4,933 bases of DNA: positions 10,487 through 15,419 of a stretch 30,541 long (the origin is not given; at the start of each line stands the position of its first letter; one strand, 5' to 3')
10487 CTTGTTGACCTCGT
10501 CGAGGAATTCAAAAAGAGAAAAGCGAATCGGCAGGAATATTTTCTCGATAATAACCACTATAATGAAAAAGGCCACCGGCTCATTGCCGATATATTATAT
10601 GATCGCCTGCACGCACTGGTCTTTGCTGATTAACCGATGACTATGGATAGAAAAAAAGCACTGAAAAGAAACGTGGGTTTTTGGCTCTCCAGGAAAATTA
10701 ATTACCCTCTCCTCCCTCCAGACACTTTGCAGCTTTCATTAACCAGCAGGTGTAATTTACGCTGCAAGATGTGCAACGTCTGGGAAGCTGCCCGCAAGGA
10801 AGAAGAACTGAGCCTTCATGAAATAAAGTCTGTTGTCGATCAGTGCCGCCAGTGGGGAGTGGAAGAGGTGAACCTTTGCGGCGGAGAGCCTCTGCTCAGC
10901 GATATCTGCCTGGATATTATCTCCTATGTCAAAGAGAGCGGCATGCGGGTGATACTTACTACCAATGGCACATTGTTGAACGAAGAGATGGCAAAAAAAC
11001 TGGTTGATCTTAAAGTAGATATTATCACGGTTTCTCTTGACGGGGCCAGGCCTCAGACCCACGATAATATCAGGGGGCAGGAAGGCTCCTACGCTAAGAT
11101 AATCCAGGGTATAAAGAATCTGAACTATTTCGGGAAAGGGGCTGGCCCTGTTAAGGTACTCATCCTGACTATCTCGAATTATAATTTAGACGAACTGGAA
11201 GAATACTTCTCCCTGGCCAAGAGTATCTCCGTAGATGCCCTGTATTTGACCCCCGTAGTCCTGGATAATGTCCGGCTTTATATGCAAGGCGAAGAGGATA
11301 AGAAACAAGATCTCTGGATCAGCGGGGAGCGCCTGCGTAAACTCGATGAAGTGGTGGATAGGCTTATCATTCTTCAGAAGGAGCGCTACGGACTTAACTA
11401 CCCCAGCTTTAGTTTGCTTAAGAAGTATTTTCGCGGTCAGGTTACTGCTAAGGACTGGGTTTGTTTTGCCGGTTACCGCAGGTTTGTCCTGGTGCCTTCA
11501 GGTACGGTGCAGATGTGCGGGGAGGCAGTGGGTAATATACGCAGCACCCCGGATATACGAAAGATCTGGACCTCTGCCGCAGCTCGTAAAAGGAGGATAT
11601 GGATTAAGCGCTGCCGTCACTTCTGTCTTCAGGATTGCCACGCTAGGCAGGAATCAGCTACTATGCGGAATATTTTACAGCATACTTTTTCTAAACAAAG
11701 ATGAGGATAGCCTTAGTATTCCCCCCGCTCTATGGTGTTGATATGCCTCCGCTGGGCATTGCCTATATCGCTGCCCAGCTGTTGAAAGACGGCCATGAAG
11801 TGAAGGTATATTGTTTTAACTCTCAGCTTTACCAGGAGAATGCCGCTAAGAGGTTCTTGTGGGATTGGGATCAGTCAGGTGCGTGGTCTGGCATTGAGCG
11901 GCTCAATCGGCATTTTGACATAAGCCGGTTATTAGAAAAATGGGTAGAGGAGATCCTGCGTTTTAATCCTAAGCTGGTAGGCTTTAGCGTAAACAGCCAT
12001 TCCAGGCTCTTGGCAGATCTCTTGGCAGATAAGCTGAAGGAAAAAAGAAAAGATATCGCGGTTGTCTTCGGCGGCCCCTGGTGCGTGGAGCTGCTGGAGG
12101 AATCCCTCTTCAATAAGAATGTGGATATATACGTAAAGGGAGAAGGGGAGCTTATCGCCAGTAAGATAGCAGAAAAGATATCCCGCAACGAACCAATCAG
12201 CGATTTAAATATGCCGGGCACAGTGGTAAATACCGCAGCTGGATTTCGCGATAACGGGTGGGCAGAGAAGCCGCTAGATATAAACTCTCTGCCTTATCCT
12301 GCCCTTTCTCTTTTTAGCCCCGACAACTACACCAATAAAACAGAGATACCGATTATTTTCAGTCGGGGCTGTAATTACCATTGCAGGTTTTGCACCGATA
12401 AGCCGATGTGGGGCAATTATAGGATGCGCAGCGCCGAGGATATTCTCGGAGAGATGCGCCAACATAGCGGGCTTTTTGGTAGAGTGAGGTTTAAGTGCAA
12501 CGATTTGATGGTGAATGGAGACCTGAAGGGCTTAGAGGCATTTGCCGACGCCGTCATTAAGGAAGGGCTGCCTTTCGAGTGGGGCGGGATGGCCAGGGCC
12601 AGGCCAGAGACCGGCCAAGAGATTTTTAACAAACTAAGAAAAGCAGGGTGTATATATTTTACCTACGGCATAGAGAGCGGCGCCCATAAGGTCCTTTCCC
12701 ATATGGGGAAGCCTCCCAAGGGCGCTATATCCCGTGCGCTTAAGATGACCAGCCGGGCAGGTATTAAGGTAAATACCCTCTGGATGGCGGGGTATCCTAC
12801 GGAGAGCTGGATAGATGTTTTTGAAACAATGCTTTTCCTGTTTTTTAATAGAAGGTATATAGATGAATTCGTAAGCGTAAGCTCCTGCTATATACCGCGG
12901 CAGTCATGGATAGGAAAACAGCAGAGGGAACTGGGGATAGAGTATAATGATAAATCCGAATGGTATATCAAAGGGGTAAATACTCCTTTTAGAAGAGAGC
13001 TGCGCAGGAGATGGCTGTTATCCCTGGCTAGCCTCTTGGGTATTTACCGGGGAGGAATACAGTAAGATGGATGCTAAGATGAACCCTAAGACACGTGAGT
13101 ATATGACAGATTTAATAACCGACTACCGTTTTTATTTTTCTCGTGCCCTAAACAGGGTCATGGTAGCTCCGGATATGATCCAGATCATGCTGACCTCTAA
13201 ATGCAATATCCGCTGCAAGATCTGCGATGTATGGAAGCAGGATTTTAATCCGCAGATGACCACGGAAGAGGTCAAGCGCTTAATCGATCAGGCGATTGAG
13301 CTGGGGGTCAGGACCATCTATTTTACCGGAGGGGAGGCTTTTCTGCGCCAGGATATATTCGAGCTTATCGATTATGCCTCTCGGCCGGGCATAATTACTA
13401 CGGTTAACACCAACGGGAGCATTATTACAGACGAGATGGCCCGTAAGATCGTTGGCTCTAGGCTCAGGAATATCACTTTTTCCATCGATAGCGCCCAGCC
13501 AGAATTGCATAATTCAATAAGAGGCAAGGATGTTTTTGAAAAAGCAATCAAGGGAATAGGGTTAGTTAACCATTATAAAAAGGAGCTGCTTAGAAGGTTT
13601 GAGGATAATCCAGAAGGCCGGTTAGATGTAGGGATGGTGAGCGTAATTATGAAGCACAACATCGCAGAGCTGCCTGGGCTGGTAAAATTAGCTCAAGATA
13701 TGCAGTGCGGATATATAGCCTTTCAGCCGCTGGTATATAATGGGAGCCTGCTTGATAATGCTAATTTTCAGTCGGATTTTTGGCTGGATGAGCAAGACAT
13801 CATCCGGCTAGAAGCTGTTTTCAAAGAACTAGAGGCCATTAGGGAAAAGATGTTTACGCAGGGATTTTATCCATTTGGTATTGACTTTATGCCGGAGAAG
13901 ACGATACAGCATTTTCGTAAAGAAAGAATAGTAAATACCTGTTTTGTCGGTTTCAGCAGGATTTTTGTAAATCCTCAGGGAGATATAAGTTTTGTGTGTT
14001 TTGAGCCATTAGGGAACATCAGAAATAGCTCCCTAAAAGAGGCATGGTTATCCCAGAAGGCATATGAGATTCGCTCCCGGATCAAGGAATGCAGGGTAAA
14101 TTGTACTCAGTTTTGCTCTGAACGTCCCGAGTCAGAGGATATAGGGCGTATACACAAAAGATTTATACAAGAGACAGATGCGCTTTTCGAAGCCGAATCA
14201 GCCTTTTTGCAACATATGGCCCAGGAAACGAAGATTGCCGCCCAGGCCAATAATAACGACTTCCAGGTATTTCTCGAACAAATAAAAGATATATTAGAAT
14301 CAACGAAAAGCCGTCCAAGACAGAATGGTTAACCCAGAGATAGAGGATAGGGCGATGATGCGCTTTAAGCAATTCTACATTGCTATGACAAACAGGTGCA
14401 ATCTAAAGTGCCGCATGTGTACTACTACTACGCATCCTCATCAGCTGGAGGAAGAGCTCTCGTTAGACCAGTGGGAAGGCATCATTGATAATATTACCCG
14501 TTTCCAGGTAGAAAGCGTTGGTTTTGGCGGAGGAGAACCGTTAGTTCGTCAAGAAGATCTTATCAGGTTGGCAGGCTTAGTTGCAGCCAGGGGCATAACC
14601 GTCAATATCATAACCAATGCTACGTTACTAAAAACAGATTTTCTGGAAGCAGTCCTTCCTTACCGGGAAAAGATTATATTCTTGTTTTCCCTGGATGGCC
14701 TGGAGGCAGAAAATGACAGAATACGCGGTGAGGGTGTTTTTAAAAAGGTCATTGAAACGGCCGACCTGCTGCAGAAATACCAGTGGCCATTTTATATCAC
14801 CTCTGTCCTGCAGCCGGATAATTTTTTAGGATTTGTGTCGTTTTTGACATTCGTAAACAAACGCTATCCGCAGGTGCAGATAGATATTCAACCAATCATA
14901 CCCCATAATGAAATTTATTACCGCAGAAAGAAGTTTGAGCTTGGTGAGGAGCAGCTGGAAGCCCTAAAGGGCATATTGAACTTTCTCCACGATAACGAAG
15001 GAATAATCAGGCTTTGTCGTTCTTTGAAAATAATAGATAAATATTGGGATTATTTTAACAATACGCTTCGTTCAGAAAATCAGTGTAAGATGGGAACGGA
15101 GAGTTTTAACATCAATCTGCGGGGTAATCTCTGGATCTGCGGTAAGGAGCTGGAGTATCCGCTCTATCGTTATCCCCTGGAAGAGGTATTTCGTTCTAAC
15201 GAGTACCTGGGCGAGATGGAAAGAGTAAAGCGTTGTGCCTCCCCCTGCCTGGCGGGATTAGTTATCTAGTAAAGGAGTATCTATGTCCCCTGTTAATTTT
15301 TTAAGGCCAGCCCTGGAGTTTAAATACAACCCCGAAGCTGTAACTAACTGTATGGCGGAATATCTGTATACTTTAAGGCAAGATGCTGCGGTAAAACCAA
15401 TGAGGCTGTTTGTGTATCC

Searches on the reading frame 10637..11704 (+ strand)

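Call 3: search_protein_families(library=pfam, proteins=[window:10637-11704:+], max_evalue=0.001)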
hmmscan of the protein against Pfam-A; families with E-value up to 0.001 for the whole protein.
window:10637-11704:+ (355 aa): 3 families
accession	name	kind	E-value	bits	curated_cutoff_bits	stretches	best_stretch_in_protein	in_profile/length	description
PF04055.27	Radical_SAM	-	9.8e-31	107.6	29.5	1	34-193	2-165/166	Radical SAM superfamily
PF13353.11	Fer4_12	-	1.2e-09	39.1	22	1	36-143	12-122/137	4Fe-4S single cluster domain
PF13186.11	SPASM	-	7e-05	23.5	21.5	1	276-330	1-63/67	Iron-sulfur cluster-binding domain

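Call 6: search_protein_families(library=ncbifam, proteins=[window:10637-11704:+], max_evalue=0.001)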
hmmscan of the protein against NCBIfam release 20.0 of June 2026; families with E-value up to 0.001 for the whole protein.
window:10637-11704:+ (355 aa): 88 families (the best 25 are shown)
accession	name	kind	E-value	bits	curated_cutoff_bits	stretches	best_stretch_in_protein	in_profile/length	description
TIGR04545.1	rSAM_ahbD_hemeb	equivalog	1.3e-32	113.6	500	1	34-203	5-171/339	heme b synthase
TIGR04317.1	W_rSAM_matur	equivalog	1.3e-31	110.1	380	1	30-340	5-319/349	tungsten cofactor oxidoreductase radical SAM maturase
TIGR02666.1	moaA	equivalog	2.5e-31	108.9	284.05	1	29-204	10-190/336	GTP 3',8-cyclase MoaA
TIGR04054.1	rSAM_NirJ1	equivalog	2.5e-31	108.7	650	1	34-207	41-210/387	putative heme d1 biosynthesis radical SAM protein NirJ1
TIGR04055.1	rSAM_NirJ2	equivalog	3.3e-31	109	500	1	35-315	6-277/326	putative heme d1 biosynthesis radical SAM protein NirJ2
NF050035.1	rSAM_WgK_link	exception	1.8e-30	106.1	650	1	28-200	8-177/367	radical SAM/SPASM peptide maturase WgkB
TIGR02668.1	moaA_archaeal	equivalog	1.4e-29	103.1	325.25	1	30-204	11-183/303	GTP 3',8-cyclase MoaA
TIGR04251.1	SCM_rSAM_ScmF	equivalog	2.8e-29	102.6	400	1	29-206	4-184/353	SynChlorMet cassette radical SAM/SPASM protein ScmF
TIGR04051.1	rSAM_NirJ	equivalog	5.4e-29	101.3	515.45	1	34-208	7-177/354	heme d1 biosynthesis radical SAM protein NirJ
TIGR04347.1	pseudo_SAM_Halo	equivalog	3.7e-28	98.9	525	1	35-202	44-207/390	TIGR04347 family pseudo-SAM/SPASM protein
NF001199.0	PRK00164.2-1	equivalog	4.4e-28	98.3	231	1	30-197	13-178/308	GTP 3',8-cyclase MoaA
TIGR04546.1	rSAM_ahbC_deAc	equivalog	7.3e-28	97.4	650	1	34-202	44-208/390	12,18-didecarboxysiroheme deacetylase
TIGR03962.1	mycofact_rSAM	equivalog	1.2e-26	93.7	265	1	22-314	5-285/339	mycofactocin radical SAM maturase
TIGR04250.1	SCM_rSAM_ScmE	equivalog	6e-25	87.9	400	1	28-229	2-195/358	SynChlorMet cassette radical SAM/SPASM protein ScmE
NF045574.1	sacti_mat_StsB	exception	1.3e-23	83.6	625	1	34-203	101-265/466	StsB family radical SAM/SPASM domain sactipeptide maturase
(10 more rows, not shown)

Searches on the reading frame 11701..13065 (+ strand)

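Call 3: search_protein_families(library=pfam, proteins=[window:11701-13065:+], max_evalue=0.001)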
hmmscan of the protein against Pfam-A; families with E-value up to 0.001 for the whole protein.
window:11701-13065:+ (454 aa): 2 families
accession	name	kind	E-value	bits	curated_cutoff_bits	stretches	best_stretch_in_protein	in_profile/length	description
PF04055.27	Radical_SAM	-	1.2e-14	55.2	29.5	1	218-380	1-166/166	Radical SAM superfamily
PF02310.24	B12-binding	-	8.6e-13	48.6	32.1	1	74-153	38-117/121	B12 binding domain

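Call 6: search_protein_families(library=ncbifam, proteins=[window:11701-13065:+], max_evalue=0.001)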
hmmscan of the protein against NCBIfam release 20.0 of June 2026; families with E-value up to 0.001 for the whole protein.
window:11701-13065:+ (454 aa): 18 families
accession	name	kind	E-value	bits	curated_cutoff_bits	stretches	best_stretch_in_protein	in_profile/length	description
NF050148.1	rSAM_ApyD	equivalog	8.8e-28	97.1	750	1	75-377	60-360/645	RiPP biosynthesis radical SAM protein ApyD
TIGR03975.1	rSAM_ocin_1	subfamily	2.5e-25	89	281.85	1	74-370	113-417/606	RiPP maturation radical SAM C-methyltransferase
TIGR04479.1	bcpD_PhpK_rSAM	subfamily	4e-18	65.1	600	1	112-416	134-439/504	PhpK family radical SAM P-methyltransferase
TIGR02026.1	BchE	equivalog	2.1e-17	63.2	481.35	1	79-378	53-360/497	magnesium-protoporphyrin IX monomethyl ester anaerobic oxidative cyclase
TIGR04014.1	B12_SAM_MJ_0865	equivalog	4.2e-15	55.5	360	2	307-394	259-346/434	methyl-coenzyme M reductase glutamine C-methyltransferase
TIGR04072.2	rSAM_ladder_B12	equivalog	6.6e-15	54.7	360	1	110-375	91-341/443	lipid biosynthesis B12-binding/radical SAM protein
TIGR04013.1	B12_SAM_MJ_1487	hypoth_equivalog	5.7e-14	51.7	251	1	77-264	30-202/382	TIGR04013 family B12-binding domain/radical SAM domain-containing protein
TIGR04367.1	HpnR_B12_rSAM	equivalog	2.4e-13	49.5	650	1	80-337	51-306/490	hopanoid C-3 methylase HpnR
TIGR03471.1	HpnJ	equivalog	5.2e-13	48.7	577.6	1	108-379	87-361/472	hopanoid biosynthesis associated radical SAM protein HpnJ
TIGR04385.1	B12_rSAM_cofa1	equivalog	3.5e-12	46.3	450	1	117-376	98-357/438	B12 lower ligand biosynthesis radical SAM protein BzaD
NF038361.1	rSAM_Sden_1168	equivalog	1.2e-09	37.3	575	1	15-334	83-400/560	Sden_1168 family B12-binding radical SAM P-methyltransferase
NF040546.1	rSAM_CUAEP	equivalog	1.6e-06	27.1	500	1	306-393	263-350/468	CUAEP/CCAEP-tail radical SAM (seleno)protein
NF033712.0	B12_rSAM_KedN5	subfamily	1.8e-06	26.5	700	1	89-231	62-211/624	KedN5 family methylcobalamin-dependent radical SAM C-methyltransferase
NF033070.1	rSAM_AprD4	equivalog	2.4e-05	23.5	500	1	164-381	141-364/456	AprD4 family radical SAM diol-dehydratase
TIGR04295.1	B12_rSAM_oligo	hypoth_equivalog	5.1e-05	22.1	400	1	215-257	200-242/422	TIGR04295 family B12-binding domain-containing radical SAM protein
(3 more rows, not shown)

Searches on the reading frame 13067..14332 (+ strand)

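Call 4: search_protein_families(library=pfam, proteins=[window:13067-14332:+], max_evalue=0.001)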
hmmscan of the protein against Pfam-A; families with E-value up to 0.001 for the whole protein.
window:13067-14332:+ (421 aa): 3 families
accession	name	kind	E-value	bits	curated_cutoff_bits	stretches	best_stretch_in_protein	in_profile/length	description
PF04055.27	Radical_SAM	-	6.1e-24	85.5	29.5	1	42-168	3-137/166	Radical SAM superfamily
PF13186.11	SPASM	-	1e-07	32.5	21.5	1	292-347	1-67/67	Iron-sulfur cluster-binding domain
PF13353.11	Fer4_12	-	7.8e-06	26.7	22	1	41-124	10-98/137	4Fe-4S single cluster domain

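Call 55: search_protein_families(library=ncbifam, proteins=[window:13067-14332:+], max_evalue=1e-10)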
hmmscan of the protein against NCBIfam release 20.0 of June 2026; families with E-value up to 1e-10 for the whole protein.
window:13067-14332:+ (421 aa): 32 families (the best 25 are shown)
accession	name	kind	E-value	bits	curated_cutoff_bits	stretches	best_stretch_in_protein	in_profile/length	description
TIGR04055.1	rSAM_NirJ2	equivalog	2.3e-28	99.7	500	1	42-165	6-131/326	putative heme d1 biosynthesis radical SAM protein NirJ2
TIGR04545.1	rSAM_ahbD_hemeb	equivalog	1.4e-27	97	500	1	38-169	2-136/339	heme b synthase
NF050035.1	rSAM_WgK_link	exception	3.2e-27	95.5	650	1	31-171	4-147/367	radical SAM/SPASM peptide maturase WgkB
NF045574.1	sacti_mat_StsB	exception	8.8e-27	94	625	1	10-169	67-230/466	StsB family radical SAM/SPASM domain sactipeptide maturase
TIGR04317.1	W_rSAM_matur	equivalog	1.7e-26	93.1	380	1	38-350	6-313/349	tungsten cofactor oxidoreductase radical SAM maturase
TIGR04054.1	rSAM_NirJ1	equivalog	9.1e-26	90.4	650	1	41-227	41-215/387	putative heme d1 biosynthesis radical SAM protein NirJ1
TIGR04546.1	rSAM_ahbC_deAc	equivalog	1.3e-24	86.8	650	1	41-227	44-218/390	12,18-didecarboxysiroheme deacetylase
TIGR04347.1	pseudo_SAM_Halo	equivalog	3.4e-24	85.9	525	1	41-227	43-217/390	TIGR04347 family pseudo-SAM/SPASM protein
TIGR04053.2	TIGR04053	equivalog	2e-22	80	395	1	37-216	9-180/366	TIGR04053 family radical SAM/SPASM domain-containing protein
TIGR04250.1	SCM_rSAM_ScmE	equivalog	2.7e-22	79.2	400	1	35-171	2-141/358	SynChlorMet cassette radical SAM/SPASM protein ScmE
TIGR04051.1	rSAM_NirJ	equivalog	1e-21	77.3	515.45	1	42-231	8-185/354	heme d1 biosynthesis radical SAM protein NirJ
TIGR02668.1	moaA_archaeal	equivalog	4.1e-21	75.3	325.25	1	38-165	12-141/303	GTP 3',8-cyclase MoaA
TIGR03962.1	mycofact_rSAM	equivalog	6.3e-21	74.9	265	1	28-166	4-143/339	mycofactocin radical SAM maturase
TIGR02666.1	moaA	equivalog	2.4e-20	72.8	284.05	1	37-169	11-152/336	GTP 3',8-cyclase MoaA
NF001199.0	PRK00164.2-1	equivalog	1.1e-19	70.8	231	1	38-165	14-143/308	GTP 3',8-cyclase MoaA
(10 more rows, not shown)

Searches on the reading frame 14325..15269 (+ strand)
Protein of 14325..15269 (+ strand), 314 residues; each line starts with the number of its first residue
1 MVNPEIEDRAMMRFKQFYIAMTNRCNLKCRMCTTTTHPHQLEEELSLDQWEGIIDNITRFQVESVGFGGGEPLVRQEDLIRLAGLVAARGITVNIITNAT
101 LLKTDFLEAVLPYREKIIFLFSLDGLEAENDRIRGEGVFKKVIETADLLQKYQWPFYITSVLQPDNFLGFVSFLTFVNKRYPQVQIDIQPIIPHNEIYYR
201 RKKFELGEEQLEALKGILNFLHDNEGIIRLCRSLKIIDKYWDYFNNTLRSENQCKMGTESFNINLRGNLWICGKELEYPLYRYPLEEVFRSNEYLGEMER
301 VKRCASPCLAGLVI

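Call 4: search_protein_families(library=pfam, proteins=[window:14325-15269:+], max_evalue=0.001)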
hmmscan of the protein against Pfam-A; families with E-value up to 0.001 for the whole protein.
window:14325-15269:+ (314 aa): 2 families
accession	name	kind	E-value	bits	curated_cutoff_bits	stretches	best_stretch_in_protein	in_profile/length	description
PF04055.27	Radical_SAM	-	4.7e-20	72.8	29.5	1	21-164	3-152/166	Radical SAM superfamily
PF13353.11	Fer4_12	-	3.5e-06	27.8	22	1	23-97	13-88/137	4Fe-4S single cluster domain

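Call 55: search_protein_families(library=ncbifam, proteins=[window:14325-15269:+], max_evalue=1e-10)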
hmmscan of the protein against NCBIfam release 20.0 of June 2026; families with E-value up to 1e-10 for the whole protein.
window:14325-15269:+ (314 aa): 27 families (the best 25 are shown)
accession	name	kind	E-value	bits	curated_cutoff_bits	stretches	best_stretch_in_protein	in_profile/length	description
NF045574.1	sacti_mat_StsB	exception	3.8e-21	75.5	625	1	13-178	94-257/466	StsB family radical SAM/SPASM domain sactipeptide maturase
TIGR04546.1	rSAM_ahbC_deAc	equivalog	2.8e-19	69.2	650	1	20-145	44-168/390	12,18-didecarboxysiroheme deacetylase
TIGR04054.1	rSAM_NirJ1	equivalog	4.4e-19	68.3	650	1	20-144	41-164/387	putative heme d1 biosynthesis radical SAM protein NirJ1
NF033640.1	N_Twi_rSAM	subfamily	5.2e-19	68.6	170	1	11-199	107-316/398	twitch domain-containing radical SAM protein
NF050035.1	rSAM_WgK_link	exception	5.2e-19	68.5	650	1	19-163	13-157/367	radical SAM/SPASM peptide maturase WgkB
TIGR04051.1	rSAM_NirJ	equivalog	5.2e-19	68.4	515.45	1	21-152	8-138/354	heme d1 biosynthesis radical SAM protein NirJ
TIGR04317.1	W_rSAM_matur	equivalog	8.1e-19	67.9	380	1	14-151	3-138/349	tungsten cofactor oxidoreductase radical SAM maturase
TIGR03962.1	mycofact_rSAM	equivalog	1.5e-18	67.1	265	1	21-182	18-178/339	mycofactocin radical SAM maturase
TIGR04082.1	rSAM_for_selen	equivalog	1.2e-17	63.8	350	1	21-162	205-344/516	thio(seleno)oxazole modification radical SAM maturase SbtM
TIGR04347.1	pseudo_SAM_Halo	equivalog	1.3e-17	64.2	525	1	21-145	44-167/390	TIGR04347 family pseudo-SAM/SPASM protein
TIGR04250.1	SCM_rSAM_ScmE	equivalog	4.7e-17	61.9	400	1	18-160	6-148/358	SynChlorMet cassette radical SAM/SPASM protein ScmE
TIGR02109.1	PQQ_syn_pqqE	equivalog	7.8e-17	61.2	381.35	1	18-167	10-159/358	pyrroloquinoline quinone biosynthesis protein PqqE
TIGR04053.2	TIGR04053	equivalog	7.8e-15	55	395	1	21-167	14-163/366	TIGR04053 family radical SAM/SPASM domain-containing protein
TIGR02666.1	moaA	equivalog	1.4e-14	53.8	284.05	1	12-161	7-163/336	GTP 3',8-cyclase MoaA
TIGR04545.1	rSAM_ahbD_hemeb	equivalog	3.9e-14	52.9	500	1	21-174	6-159/339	heme b synthase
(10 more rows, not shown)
